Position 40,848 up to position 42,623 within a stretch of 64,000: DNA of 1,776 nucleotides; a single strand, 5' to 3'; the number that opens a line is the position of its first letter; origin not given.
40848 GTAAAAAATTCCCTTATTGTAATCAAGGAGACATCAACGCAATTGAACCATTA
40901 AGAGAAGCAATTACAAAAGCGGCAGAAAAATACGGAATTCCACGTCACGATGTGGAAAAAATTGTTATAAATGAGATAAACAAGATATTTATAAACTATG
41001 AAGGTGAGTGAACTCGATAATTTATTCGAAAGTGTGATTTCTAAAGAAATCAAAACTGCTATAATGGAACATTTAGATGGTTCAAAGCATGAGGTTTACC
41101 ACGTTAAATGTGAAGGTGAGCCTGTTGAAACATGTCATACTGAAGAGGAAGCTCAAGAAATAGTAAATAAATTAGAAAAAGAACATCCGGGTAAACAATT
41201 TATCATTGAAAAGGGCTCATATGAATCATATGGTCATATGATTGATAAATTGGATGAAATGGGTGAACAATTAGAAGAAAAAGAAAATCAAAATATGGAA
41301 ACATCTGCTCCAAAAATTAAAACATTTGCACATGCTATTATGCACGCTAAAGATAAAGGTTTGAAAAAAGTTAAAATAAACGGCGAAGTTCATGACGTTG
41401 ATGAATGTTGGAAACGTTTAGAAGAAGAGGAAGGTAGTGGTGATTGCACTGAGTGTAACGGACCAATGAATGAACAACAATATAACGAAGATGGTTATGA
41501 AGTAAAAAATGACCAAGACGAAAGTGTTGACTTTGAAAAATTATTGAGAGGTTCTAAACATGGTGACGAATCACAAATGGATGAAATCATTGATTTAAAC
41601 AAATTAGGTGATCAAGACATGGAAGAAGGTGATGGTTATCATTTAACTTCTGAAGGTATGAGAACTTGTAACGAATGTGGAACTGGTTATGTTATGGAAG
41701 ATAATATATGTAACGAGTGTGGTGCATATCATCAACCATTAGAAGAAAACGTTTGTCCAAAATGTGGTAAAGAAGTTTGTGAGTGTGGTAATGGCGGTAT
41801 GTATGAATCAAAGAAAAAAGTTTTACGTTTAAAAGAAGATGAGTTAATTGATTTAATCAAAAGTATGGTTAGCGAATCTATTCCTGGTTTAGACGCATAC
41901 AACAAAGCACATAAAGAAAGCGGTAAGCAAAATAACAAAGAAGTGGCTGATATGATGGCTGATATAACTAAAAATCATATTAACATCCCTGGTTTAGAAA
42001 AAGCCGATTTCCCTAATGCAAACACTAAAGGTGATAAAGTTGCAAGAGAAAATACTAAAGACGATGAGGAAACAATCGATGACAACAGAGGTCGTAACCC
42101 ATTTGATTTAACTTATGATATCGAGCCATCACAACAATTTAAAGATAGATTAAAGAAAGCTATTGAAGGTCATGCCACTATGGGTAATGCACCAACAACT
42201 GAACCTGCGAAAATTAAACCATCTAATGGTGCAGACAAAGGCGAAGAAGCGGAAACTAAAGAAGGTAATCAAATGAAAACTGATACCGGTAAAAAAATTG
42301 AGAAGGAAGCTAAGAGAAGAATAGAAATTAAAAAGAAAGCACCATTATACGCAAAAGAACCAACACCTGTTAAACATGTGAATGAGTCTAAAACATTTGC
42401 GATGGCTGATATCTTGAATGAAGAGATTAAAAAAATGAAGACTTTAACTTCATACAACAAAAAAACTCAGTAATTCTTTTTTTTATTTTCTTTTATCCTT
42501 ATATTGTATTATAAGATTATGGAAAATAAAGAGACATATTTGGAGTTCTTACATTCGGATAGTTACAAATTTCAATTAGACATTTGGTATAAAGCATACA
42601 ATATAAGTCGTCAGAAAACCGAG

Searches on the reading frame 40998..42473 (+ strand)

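Call 7: search_protein_families(library=pfam, proteins=[window:40998-42473:+], max_evalue=0.01)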
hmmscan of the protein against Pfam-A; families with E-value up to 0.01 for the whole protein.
window:40998-42473:+ (491 aa): 2 families
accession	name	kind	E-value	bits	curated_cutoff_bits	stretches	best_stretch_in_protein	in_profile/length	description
PF12773.13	DZR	-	0.0042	17.7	27.3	1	219-257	10-45/45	Double zinc ribbon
PF18912.6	DZR_2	-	0.0052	17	27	1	223-260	9-46/56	Double zinc ribbon domain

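Call 8: search_protein_families(library=phrogs, proteins=[window:40998-42473:+], max_evalue=0.01)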
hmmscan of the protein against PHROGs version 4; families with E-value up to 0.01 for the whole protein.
window:40998-42473:+ (491 aa): 0 families
